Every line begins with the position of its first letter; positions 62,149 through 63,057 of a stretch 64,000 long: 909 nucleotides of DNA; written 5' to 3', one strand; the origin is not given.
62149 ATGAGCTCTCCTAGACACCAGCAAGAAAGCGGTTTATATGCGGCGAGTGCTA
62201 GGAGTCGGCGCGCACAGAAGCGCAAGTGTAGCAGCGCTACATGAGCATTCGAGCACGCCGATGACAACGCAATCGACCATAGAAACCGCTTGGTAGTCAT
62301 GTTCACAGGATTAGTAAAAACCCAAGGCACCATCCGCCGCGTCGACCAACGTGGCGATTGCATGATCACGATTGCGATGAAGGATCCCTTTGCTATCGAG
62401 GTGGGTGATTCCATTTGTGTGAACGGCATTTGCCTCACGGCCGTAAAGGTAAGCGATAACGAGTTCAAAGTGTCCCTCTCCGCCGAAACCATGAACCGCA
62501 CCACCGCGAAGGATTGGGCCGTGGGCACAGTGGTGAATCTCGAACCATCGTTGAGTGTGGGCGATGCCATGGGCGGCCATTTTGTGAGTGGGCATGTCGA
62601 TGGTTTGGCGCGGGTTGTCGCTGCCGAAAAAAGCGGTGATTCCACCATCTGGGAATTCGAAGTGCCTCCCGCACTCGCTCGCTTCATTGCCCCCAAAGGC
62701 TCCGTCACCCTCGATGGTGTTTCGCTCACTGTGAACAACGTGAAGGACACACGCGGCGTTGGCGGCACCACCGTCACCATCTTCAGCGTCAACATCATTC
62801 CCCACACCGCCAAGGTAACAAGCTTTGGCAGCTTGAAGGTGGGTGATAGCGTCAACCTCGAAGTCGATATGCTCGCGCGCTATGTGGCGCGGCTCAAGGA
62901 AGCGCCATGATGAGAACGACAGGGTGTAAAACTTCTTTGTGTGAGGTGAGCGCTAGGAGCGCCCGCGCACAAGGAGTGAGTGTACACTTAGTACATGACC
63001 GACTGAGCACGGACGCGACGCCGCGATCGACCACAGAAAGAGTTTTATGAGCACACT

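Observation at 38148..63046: Dispersed ~118-nt intergenic element with a conserved core and three nested helices that co-vary between copies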

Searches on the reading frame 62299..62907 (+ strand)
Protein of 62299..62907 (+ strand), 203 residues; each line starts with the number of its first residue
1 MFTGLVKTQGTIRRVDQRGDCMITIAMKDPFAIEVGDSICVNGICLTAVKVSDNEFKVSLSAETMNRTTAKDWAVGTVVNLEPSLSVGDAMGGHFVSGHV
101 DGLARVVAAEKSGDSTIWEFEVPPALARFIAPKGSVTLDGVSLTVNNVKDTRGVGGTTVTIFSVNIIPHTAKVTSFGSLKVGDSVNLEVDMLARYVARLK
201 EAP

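Call 20: find_homologous_proteins(query=window:62299-62907:+, max_evalue=1e-30)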
Query seq(203 aa) (203 aa): 7939 proteins with E <= 1e-30 among 8000 candidates; the best 120 are listed.
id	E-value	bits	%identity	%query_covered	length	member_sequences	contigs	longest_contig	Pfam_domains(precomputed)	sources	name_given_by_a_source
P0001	2.0e-122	424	97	99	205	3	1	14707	PF00677.24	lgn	-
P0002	7.1e-113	393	88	99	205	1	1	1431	PF00677.24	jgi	jgi:riboflavin synthase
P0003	9.0e-112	389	86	99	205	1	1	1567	PF00677.24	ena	-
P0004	1.4e-109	382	83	99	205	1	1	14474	PF00677.24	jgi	-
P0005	8.9e-109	379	87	99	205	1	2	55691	PF00677.24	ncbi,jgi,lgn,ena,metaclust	metaclust:\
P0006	2.5e-108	378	85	99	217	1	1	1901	PF00677.24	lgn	-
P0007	1.7e-106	372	84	99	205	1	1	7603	PF00677.24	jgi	jgi:riboflavin synthase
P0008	3.6e-104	364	83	99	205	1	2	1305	PF00677.24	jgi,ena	jgi:riboflavin synthase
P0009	1.1e-103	363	82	99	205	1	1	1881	PF00677.24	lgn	-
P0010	1.3e-103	362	79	99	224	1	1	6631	PF00677.24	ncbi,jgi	jgi:riboflavin synthase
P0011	3.0e-103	361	79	99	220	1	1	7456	PF00677.24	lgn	-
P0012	1.7e-102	359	70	99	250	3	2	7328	PF00677.24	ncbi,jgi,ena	jgi:riboflavin synthase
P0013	2.0e-102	358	78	99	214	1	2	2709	PF00677.24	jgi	jgi:riboflavin synthase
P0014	2.2e-102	358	75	99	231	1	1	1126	PF00677.24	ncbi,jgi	jgi:riboflavin synthase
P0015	2.4e-102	358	79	99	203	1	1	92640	PF00677.24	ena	-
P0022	4.0e-101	354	81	99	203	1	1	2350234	PF00677.24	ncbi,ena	-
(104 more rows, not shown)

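Call 21: find_encoding_contigs(protein=P0005, flank=10000, max_places=2)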
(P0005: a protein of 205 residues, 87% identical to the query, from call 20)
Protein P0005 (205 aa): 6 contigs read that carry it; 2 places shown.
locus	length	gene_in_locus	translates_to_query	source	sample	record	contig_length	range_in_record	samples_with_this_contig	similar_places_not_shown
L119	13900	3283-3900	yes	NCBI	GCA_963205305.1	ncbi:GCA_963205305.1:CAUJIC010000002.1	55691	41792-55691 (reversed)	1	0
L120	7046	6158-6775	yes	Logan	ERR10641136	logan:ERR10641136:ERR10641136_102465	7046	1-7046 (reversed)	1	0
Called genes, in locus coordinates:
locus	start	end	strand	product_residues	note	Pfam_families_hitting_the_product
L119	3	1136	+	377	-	?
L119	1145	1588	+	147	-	PF22811:Zn_ribbon_NrdR, PF03477:ATP-cone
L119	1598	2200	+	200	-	PF04355:BamE (weak)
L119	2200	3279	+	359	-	PF00383:dCMP_cyt_deam_1, PF14437:MafB19-deam, PF01872:RibD_C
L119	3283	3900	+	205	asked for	PF00677:Lum_binding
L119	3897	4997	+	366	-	PF00926:DHBP_synthase, PF00925:GTP_cyclohydro2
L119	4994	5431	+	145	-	PF00885:DMRL_synthase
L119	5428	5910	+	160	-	PF01029:NusB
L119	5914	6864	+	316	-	PF00586:AIRS, PF02769:AIRS_C (weak)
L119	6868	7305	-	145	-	PF04355:BamE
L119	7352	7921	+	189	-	PF03981:Ubiq_cyt_C_chap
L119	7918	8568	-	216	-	-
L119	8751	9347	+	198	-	PF00578:AhpC-TSA (weak), PF02630:SCO1-SenC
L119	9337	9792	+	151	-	PF04314:LpqE-like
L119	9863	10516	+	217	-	PF00625:Guanylate_kin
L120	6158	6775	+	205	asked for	PF00677:Lum_binding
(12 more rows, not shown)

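Call 22: find_encoding_contigs(protein=P0022, flank=10000, max_places=2)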
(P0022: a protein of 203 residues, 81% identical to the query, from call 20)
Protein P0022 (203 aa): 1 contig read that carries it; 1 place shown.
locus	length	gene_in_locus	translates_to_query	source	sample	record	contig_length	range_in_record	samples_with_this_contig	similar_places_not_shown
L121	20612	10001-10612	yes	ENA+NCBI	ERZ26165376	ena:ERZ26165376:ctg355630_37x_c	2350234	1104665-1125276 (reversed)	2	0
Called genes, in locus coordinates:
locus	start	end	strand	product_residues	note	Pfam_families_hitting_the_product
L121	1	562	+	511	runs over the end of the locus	PF00512:HisKA, PF02518:HATPase_c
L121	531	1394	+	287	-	PF02548:Pantoate_transf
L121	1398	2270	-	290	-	-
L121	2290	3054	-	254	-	-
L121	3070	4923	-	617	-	-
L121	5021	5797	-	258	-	PF06750:A24_N_bact, PF01478:Peptidase_A24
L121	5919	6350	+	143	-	PF02502:LacAB_rpiB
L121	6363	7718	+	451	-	PF00464:SHMT, PF00155:Aminotran_1_2 (faint)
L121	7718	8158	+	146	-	-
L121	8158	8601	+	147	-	PF22811:Zn_ribbon_NrdR, PF03477:ATP-cone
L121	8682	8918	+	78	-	-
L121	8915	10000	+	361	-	PF00383:dCMP_cyt_deam_1, PF14437:MafB19-deam, PF01872:RibD_C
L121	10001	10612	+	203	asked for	PF00677:Lum_binding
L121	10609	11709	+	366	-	PF00926:DHBP_synthase, PF00925:GTP_cyclohydro2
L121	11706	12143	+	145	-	PF00885:DMRL_synthase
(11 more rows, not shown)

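Call 23: find_encoding_contigs(protein=P0001, flank=10000, max_places=2)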
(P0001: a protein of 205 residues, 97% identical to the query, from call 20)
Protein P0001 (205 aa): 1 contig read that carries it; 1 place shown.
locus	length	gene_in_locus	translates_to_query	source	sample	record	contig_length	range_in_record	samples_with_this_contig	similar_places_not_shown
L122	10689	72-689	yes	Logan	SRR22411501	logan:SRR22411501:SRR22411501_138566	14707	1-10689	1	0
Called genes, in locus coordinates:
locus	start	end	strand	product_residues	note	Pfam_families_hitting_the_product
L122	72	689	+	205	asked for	PF00677:Lum_binding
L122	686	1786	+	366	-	PF00926:DHBP_synthase, PF00925:GTP_cyclohydro2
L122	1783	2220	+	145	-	PF00885:DMRL_synthase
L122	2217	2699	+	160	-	PF01029:NusB (weak)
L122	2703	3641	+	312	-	PF00586:AIRS, PF02769:AIRS_C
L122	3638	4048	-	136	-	PF04355:BamE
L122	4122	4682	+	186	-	PF03981:Ubiq_cyt_C_chap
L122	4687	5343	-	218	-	-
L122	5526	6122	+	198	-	PF00578:AhpC-TSA (weak), PF02630:SCO1-SenC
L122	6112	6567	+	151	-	PF04314:LpqE-like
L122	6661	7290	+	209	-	PF00625:Guanylate_kin, PF13671:AAA_33 (faint)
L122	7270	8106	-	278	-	PF00398:RrnaAD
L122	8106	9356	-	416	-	PF13623:SurA_N_2 (weak), PF13624:SurA_N_3, PF09312:SurA_N, PF13145:Rotamase_2 (faint), PF00639:Rotamase (faint)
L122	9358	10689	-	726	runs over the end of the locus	PF03968:LptD_N (weak), PF04453:LptD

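Call 28: find_related_loci(query=window:62299-62907:+, collection=metagenome_contigs, flank=4000)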
Query seq(203 aa) (203 aa) in metagenome_contigs; peptide patterns used: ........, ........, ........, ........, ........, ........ (x = any residue, [..] = any of these).
171 stretches matched a pattern; 71 encode a relative of the query (tblastn E <= 1e-3); 71 distinct loci.
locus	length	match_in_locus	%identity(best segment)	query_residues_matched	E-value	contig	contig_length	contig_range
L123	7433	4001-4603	83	1-201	2e-116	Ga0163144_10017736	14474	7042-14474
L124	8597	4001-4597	78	1-201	5e-105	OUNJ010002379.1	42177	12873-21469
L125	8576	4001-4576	63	1-201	3e-80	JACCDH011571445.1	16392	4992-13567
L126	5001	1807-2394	50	1-201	8e-54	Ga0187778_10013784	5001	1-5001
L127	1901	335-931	45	1-200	2e-53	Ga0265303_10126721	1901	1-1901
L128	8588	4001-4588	48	1-201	2e-52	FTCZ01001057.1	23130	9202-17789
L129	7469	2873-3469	48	1-201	3e-52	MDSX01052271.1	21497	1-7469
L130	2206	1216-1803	48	1-201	2e-52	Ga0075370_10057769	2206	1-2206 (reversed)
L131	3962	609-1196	48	1-201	5e-52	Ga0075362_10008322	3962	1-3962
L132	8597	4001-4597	46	1-201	2e-51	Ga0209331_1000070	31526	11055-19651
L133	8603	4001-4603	47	1-202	1e-51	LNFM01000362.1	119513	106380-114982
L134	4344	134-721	48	1-201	2e-51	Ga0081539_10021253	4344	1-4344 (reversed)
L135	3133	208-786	48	1-199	4e-51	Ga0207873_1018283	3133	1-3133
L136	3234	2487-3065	48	1-199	2e-50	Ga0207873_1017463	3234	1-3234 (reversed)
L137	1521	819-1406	46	1-201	9e-52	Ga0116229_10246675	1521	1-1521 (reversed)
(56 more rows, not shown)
